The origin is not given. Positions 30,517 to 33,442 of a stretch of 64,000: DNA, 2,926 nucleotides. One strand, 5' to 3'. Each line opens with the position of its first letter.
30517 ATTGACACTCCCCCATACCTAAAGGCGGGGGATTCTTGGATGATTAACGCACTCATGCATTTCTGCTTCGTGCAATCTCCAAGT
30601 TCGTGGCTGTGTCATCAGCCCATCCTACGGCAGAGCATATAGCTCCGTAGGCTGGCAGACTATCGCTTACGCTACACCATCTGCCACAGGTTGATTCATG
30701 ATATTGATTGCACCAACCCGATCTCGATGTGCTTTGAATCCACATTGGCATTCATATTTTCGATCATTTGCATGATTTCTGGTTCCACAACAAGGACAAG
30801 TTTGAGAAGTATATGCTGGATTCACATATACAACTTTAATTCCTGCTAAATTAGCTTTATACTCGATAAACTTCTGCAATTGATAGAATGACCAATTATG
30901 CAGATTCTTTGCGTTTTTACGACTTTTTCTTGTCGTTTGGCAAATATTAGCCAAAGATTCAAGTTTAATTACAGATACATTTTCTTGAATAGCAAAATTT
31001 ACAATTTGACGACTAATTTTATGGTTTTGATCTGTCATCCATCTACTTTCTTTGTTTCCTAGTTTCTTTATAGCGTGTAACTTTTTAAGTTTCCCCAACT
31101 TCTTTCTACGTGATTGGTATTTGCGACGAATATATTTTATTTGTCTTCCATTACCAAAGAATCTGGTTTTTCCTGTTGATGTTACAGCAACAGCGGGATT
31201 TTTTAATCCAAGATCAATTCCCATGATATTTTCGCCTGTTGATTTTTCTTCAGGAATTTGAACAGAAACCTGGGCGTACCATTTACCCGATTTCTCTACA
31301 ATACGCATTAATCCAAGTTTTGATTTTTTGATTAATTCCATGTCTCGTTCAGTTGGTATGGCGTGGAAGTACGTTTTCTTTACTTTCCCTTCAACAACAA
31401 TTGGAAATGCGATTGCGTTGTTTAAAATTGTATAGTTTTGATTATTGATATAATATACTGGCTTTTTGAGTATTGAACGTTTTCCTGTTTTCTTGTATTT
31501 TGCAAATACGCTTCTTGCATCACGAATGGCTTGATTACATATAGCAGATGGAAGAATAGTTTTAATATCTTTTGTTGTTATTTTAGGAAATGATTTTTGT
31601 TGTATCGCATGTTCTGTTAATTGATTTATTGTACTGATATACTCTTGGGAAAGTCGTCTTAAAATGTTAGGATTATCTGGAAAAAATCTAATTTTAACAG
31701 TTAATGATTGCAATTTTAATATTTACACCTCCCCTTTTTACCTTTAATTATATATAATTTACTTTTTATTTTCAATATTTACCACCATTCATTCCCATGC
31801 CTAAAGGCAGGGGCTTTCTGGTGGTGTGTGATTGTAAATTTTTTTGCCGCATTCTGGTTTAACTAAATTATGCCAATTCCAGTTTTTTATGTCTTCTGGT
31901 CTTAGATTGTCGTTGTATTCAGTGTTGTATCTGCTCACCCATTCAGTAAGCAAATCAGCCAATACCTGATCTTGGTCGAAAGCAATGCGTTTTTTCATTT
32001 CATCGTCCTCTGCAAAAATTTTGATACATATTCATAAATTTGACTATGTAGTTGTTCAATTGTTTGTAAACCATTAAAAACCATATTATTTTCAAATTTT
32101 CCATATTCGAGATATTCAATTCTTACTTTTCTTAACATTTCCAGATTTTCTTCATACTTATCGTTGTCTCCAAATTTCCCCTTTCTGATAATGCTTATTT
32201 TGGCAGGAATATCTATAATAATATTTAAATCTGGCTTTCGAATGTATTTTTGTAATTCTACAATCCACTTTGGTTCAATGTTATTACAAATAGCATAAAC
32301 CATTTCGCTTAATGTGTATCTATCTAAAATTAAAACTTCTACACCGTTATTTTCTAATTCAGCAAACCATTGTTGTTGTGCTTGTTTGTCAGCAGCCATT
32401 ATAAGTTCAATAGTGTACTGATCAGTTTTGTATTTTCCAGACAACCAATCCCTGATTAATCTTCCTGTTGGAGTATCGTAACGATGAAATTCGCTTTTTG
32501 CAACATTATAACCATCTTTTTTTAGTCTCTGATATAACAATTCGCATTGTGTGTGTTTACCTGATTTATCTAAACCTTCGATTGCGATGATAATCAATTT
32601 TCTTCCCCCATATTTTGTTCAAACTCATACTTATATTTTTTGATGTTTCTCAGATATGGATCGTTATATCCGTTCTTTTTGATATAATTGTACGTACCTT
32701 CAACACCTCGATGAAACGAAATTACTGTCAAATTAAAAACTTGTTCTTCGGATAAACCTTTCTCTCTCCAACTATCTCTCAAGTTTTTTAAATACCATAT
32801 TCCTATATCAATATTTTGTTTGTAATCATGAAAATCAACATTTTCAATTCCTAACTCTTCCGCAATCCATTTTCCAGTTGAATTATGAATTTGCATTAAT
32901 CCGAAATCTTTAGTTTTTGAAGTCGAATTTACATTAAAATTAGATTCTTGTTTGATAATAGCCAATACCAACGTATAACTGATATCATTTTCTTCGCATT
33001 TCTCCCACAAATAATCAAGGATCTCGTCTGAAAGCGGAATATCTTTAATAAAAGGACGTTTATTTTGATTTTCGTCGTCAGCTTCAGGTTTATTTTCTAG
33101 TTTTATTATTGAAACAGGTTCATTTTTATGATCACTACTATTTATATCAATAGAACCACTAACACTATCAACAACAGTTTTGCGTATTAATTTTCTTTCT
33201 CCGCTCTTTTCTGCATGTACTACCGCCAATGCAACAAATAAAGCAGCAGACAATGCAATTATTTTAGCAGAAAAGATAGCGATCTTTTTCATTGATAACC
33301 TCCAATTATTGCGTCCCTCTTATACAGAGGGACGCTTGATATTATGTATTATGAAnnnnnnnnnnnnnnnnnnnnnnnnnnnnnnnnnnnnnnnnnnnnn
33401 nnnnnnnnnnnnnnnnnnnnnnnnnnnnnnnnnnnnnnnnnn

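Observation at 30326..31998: TnpB-only IS200/IS605 element with a candidate guide RNA, inserted 3' of TTAC into a 5'-deoxyribonucleotidase gene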

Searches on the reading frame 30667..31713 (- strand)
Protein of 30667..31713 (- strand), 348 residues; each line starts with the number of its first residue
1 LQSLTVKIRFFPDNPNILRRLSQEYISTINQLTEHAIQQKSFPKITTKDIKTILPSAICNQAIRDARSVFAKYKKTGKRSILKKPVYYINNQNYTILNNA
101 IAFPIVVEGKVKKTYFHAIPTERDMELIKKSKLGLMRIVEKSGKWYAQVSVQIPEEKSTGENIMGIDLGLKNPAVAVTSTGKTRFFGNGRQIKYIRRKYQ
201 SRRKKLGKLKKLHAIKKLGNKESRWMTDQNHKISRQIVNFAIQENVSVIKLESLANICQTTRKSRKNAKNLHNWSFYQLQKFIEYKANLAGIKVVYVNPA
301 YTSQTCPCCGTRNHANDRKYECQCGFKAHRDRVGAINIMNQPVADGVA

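Call 4: search_protein_families(library=pfam, proteins=[window:30667-31713:-], max_evalue=0.1)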
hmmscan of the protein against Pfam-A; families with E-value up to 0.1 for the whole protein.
window:30667-31713:- (348 aa): 3 families
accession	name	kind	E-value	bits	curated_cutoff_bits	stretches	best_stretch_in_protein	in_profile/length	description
PF07282.18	Cas12f1-like_TNB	-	1.1e-25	90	26.3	1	276-338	1-60/60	Cas12f1-like, TNB domain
PF01385.25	OrfB_IS605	-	3.5e-12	47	30.5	1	148-256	3-118/120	Probable transposase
PF03107.22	C1_2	-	0.0075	17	26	1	298-330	12-45/48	C1 domain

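Call 17: find_related_loci(query=window:30667-31713:-, collection=viral_contigs, flank=3000)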
Query window:30667-31713:- (348 aa) in viral_contigs; peptide patterns used: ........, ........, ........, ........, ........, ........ (x = any residue, [..] = any of these).
30 stretches matched a pattern; 6 encode a relative of the query (tblastn E <= 1e-3); 6 distinct loci.
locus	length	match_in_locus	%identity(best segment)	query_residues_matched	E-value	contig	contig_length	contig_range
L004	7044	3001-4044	99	1-348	0e+0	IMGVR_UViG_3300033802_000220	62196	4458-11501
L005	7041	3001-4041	86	1-346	0e+0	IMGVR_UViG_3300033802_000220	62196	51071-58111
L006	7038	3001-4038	80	1-346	0e+0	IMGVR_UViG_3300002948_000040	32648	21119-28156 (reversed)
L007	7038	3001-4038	80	1-346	0e+0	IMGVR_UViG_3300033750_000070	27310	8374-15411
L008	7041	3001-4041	84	1-346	0e+0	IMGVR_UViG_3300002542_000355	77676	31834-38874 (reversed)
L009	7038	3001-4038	80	1-346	0e+0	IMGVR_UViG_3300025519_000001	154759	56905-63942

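Call 30: find_related_loci(query=window:30667-31713:-, collection=genome_contigs, flank=2500)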
Query window:30667-31713:- (348 aa) in genome_contigs; peptide patterns used: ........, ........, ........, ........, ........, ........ (x = any residue, [..] = any of these).
96 stretches matched a pattern; 52 encode a relative of the query (tblastn E <= 1e-3); 52 distinct loci.
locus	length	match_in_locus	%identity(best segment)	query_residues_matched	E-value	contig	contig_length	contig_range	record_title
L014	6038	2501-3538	66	1-346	1e-155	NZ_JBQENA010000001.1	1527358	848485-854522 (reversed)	Paenibacillus sp. 22594 scaffold1, whole genome shotgun sequence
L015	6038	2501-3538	64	1-346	2e-152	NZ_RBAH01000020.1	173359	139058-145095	Paenibacillus ginsengarvi strain KCTC 13059 NODE_20_length_173359_cov_37.332248, whole genome shotgun sequence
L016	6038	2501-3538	66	1-346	2e-151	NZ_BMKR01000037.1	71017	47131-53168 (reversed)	Paenibacillus albidus strain CGMCC 1.16134 sequence037, whole genome shotgun sequence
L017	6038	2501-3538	64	1-346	1e-150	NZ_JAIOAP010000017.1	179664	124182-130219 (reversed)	Cohnella silvisoli strain NL03-T5 NODE_17_length_179664_cov_19.803144, whole genome shotgun sequence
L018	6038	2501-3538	63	1-346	3e-150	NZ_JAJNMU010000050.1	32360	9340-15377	Paenibacillus periandrae strain PM10 NODE_50_length_32360_cov_69.568020, whole genome shotgun sequence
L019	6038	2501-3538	63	1-346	8e-150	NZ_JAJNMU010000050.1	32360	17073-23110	Paenibacillus periandrae strain PM10 NODE_50_length_32360_cov_69.568020, whole genome shotgun sequence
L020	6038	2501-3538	64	1-346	3e-149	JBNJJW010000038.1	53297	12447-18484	MAG: Bacillota bacterium isolate BLK80-1 38, whole genome shotgun sequence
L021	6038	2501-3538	64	1-346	7e-148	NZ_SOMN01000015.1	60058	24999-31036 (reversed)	Cohnella luojiensis strain CCTCC AB 208254 Scaffold14_1, whole genome shotgun sequence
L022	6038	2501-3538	64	1-346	2e-147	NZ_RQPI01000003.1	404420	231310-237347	Paenibacillus rhizophilus strain 7197 Scaffold3, whole genome shotgun sequence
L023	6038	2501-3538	62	1-346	2e-144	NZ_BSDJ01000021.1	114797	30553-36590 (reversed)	Paenibacillus tyrfis strain YSS-72.2.G2 Contig021, whole genome shotgun sequence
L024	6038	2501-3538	63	1-346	2e-144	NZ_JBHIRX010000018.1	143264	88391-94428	Paenibacillus terreus strain DSM 100035 NODE_18_length_143264_cov_70.708318, whole genome shotgun sequence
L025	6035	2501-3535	64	1-345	2e-144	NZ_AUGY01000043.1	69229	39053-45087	Paenibacillus alginolyticus DSM 5050 = NBRC 15375 strain DSM 5050 G519DRAFT_scaffold00039.39_C, whole genome shotgun seq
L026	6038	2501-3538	63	1-346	2e-142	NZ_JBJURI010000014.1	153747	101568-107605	Paenibacillus sp. P8 P8_scaffold14, whole genome shotgun sequence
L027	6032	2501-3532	63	1-344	9e-141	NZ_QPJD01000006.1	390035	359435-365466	Paenibacillus prosopidis strain CECT 7506 Ga0244617_106, whole genome shotgun sequence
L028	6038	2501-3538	61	1-346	2e-140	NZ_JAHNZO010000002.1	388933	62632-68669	Paenibacillus oleatilyticus strain SM69 NODE_2_length_388933_cov_32.301201, whole genome shotgun sequence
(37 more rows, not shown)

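Call 38: list_cluster_members(proteins=[P0001, P0009, window:30667-31713:-])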
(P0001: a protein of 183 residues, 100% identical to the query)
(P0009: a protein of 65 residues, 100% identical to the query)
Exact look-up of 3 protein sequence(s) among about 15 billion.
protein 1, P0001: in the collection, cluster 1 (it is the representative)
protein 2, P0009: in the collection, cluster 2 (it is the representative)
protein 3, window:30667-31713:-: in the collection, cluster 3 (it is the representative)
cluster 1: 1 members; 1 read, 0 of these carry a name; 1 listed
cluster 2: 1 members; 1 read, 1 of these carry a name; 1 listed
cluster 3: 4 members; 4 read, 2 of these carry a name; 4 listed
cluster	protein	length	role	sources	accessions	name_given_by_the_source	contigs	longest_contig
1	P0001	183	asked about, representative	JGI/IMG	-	-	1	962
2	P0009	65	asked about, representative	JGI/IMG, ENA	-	5'(3')-deoxyribonucleotidase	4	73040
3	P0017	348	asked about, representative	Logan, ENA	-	-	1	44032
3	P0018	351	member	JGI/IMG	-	IS605 OrfB family transposase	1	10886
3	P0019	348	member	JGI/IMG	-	IS605 OrfB family transposase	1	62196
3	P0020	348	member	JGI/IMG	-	-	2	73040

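Call 40: search_solved_structures(query=window:30667-31713:-, max_evalue=0.001, show_alignments=1)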
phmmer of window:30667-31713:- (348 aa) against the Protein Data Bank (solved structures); distinct sequences matched with E-value up to 0.001: 17.
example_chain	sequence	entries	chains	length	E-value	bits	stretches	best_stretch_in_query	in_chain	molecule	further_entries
8j3r_A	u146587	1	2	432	1.3e-24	90.5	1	131-339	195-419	Transposase IS605 OrfB C-terminal domain-containing protein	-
8j12_A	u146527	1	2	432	4.6e-24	88.7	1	140-339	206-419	Transposase IS605 OrfB C-terminal domain-containing protein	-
9nzo_B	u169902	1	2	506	5.7e-24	88.4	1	141-312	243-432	Cas12f Effector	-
9nzr_A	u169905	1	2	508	5.8e-24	88.4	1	141-312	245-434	Cas12f Nuclease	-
8j1j_A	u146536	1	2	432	2.2e-23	86.5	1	140-339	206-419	Transposase IS605 OrfB C-terminal domain-containing protein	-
8hr5_A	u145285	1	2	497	2.9e-23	86.1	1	44-338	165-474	Transposase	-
7wju_A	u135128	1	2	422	6.2e-23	85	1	140-339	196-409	OrfB_Zn_ribbon domain-containing protein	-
8dzj_A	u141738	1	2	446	7.7e-23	84.7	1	140-339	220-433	OrfB_Zn_ribbon domain-containing protein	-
9i8y_A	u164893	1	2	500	1.1e-22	84.2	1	110-329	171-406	CRISPR-associated endodeoxyribonuclease Cas12f1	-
9nzp_A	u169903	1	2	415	2.1e-22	83.2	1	149-339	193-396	IS200/IS605 family element transposase accessory protein TnpB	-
9nzq_A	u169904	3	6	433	2.8e-17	66.4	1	132-338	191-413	Cas12f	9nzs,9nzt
8iaz_A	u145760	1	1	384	3.5e-13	52.9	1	45-339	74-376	Transposase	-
7l48_A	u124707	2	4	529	6e-13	52.2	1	137-341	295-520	Cas12f | Cas12f1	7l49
7c7l_A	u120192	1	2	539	1.4e-11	47.7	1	137-341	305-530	CRISPR-associated protein Cas14a.1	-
9n9c_A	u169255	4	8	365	4.9e-08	36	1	136-295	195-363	Nuclease-deactivated Cas12f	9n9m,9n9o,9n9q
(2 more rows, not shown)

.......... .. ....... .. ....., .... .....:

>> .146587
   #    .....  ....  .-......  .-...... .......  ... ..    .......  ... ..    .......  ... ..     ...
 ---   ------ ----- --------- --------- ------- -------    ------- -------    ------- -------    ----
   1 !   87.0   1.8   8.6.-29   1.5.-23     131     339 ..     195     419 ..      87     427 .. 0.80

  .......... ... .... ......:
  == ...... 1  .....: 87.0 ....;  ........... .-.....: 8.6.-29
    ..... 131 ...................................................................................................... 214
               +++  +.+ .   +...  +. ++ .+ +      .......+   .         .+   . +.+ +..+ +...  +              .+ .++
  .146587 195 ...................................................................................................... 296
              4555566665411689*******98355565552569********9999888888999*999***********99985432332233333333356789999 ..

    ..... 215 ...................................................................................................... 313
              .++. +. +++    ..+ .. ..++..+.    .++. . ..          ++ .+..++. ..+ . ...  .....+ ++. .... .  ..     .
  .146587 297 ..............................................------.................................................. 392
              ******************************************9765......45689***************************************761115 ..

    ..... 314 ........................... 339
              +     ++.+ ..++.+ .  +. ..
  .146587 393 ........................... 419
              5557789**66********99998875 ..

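Call 54: search_dna_similar(query=window:30667-31713:-, collection=phages, mode=protein, max_rows=15)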
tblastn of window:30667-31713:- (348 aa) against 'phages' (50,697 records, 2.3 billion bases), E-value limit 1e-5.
Records with a match: 386; places in all: 429; records where one place covers at least 80% of the query: 21.
Best place of each record, by identity: 60-80% 1; <60% 385.
By first word of the organism name: Salinibacter 182; Staphylococcus 63; Lactobacillus 17; Bacillus 17; Bacteriophage 11; Nodularia 9; Thermus 7; Salmonella 6; Prevotella 6; Halobacterium 6; and 34 more.
By host as written in the record: Salinibacter ruber M8 182; - 38; Staphylococcus aureus 17; Lactobacillus plantarum 6; Prevotella sp. 6; Staphylococcus carnosus TM300 5; Ralstonia pseudosolanacearum I-31 (MT043) 5; Lactobacillus paracasei 4; and 82 more.
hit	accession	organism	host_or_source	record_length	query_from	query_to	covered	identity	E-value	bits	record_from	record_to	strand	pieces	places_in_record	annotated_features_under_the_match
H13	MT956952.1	Lactobacillus phage MLC-A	Lactobacillus sp.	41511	1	338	97%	29.5%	7e-32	132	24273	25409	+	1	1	transposase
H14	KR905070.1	Lactobacillus phage iLp1308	Lactobacillus paracasei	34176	1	338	97%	29.5%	2e-31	130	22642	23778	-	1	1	transposase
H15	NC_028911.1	Lactobacillus phage iLp1308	Lactobacillus paracasei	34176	1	338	97%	29.5%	2e-31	130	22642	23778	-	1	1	transposase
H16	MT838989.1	Bacteriophage sp.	human fecal samples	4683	24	338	91%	28.1%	2e-24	110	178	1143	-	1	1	record has no annotation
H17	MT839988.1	Bacteriophage sp.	human fecal samples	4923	50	331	81%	28.9%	2e-21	101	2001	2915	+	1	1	record has no annotation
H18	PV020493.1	Staphylococcus phage RSM-J51Sa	-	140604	54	340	82%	27.7%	3e-11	71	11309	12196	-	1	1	record has no annotation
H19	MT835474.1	Bacteriophage sp.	human fecal samples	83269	68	343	79%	28.7%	3e-8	61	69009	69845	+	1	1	record has no annotation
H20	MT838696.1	Bacteriophage sp.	human fecal samples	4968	1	345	99%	21.7%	1e-6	56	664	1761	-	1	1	record has no annotation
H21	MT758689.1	Lactobacillus phage Lbab1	Lactobacillus casei BL23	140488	66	345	80%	26.5%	2e-7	59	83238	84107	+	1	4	transposase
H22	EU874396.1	Bacillus phage IEBH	Bacillus thuringiensis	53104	58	338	81%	26.3%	3e-6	55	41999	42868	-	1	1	transposase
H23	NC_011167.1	Bacillus phage IEBH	Bacillus thuringiensis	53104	58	338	81%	26.3%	3e-6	55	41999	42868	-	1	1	transposase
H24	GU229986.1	Bacillus phage 250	Bacillus cereus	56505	58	338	81%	26.3%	3e-6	55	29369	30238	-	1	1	transposase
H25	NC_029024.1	Bacillus phage 250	Bacillus cereus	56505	58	338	81%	26.3%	3e-6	55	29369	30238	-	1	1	transposase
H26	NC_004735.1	Rhodothermus phage RM378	Rhodothermus marinus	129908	141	338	57%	36.5%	1e-23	108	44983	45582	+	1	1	transposase | hypothetical protein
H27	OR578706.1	Microcoleus phage My-WqHQDG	river water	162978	55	345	84%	24.8%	8e-6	54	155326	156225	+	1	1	hypothetical protein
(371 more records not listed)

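Call 64: search_protein_families(library=ncbifam, proteins=[window:30667-31713:-], max_evalue=0.001)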
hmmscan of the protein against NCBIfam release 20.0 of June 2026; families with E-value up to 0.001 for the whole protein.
window:30667-31713:- (348 aa): 8 families
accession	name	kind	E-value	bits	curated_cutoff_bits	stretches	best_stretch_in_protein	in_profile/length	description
NF040570.1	guided_TnpB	subfamily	1.8e-64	218.4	100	1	46-340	61-388/389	RNA-guided endonuclease TnpB family protein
NF049972.1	CRISPR_Cas12f2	exception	5.9e-32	111.1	450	1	123-339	281-516/524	type V CRISPR-associated effector Cas12f2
TIGR01766.2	TIGR01766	domain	3.3e-22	78.8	32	1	224-303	3-82/82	IS200/IS605 family accessory protein TnpB-related protein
NF038281.1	IS200_TnpB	exception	3e-19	69.4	425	1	23-341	38-358/360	IS200/IS605 family element RNA-guided endonuclease TnpB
NF038280.1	IS607_TnpB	exception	5e-12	45.5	350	1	136-339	173-389/431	IS607 family element RNA-guided endonuclease TnpB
NF038192.1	V_cas_c2c8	exception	1.3e-09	37.7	350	1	208-316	336-457/457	type V CRISPR-associated protein C2c8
NF045604.1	cas_Cas12e_CasX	equivalog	5.8e-06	24.9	200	1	157-321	599-769/886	type V CRISPR RNA-guided endonuclease Cas12e/CasX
NF033949.1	Cas12b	equivalog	0.0001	20.7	150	1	241-310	966-1035/1253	type V CRISPR-associated protein Cas12b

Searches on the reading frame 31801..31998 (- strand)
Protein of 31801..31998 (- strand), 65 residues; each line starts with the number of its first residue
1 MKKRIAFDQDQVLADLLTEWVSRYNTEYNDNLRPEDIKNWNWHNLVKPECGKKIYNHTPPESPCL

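Call 4: search_protein_families(library=pfam, proteins=[window:31801-31998:-], max_evalue=0.1)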
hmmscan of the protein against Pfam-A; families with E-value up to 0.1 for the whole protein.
window:31801-31998:- (65 aa): 1 family
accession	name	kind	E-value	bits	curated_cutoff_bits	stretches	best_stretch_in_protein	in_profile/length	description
PF06941.18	NT5C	-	5.1e-15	56.3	24.8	1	5-58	4-57/180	5' nucleotidase, deoxy (Pyrimidine), cytosolic type C protein (NT5C)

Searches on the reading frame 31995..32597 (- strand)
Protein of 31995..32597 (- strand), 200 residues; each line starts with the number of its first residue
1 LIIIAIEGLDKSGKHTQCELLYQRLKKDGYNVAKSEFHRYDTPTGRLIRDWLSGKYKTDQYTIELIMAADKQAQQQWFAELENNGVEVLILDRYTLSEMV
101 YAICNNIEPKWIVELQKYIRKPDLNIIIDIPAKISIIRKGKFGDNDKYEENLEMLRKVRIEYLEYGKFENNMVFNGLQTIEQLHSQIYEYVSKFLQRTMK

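Call 4: search_protein_families(library=pfam, proteins=[window:31995-32597:-], max_evalue=0.1)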
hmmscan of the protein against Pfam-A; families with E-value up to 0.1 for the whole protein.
window:31995-32597:- (200 aa): 2 families
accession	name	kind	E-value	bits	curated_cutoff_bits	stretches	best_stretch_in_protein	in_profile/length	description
PF02223.23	Thymidylate_kin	-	2.9e-32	112.3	27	1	6-187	1-185/185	Thymidylate kinase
PF13238.12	AAA_18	-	0.08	13.8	29.4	0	4-93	1-79/128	AAA domain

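Call 16: find_related_loci(query=window:31995-32597:-, collection=viral_contigs, flank=6000)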
Query window:31995-32597:- (200 aa) in viral_contigs; peptide patterns used: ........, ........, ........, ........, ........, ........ (x = any residue, [..] = any of these).
6 stretches matched a pattern; 3 encode a relative of the query (tblastn E <= 1e-3); 3 distinct loci.
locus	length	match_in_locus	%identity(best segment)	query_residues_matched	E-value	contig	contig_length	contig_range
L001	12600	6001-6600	99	1-200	4e-135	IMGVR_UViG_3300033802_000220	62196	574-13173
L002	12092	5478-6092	47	1-196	4e-58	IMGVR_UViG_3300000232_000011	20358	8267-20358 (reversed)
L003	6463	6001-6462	58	1-154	5e-57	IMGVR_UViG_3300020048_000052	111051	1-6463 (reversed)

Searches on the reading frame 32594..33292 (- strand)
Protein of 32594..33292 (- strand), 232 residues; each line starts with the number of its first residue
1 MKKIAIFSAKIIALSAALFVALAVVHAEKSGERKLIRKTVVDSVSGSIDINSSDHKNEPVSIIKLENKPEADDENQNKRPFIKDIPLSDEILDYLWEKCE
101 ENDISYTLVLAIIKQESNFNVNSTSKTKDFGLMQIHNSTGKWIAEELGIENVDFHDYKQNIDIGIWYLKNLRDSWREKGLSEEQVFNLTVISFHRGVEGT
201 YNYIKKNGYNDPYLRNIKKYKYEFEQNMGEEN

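Call 43: search_protein_families(library=pfam, proteins=[window:32594-33292:-], max_evalue=0.01)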
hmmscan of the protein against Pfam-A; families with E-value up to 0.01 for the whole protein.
window:32594-33292:- (232 aa): 2 families
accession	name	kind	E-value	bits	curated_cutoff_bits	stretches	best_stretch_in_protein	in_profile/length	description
PF01464.25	SLT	-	7.8e-19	67.8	21.3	1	98-207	6-108/117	Transglycosylase SLT domain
PF19489.4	SLT_4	-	0.00086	19.4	27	1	101-201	44-153/184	Transglycosylase SLT domain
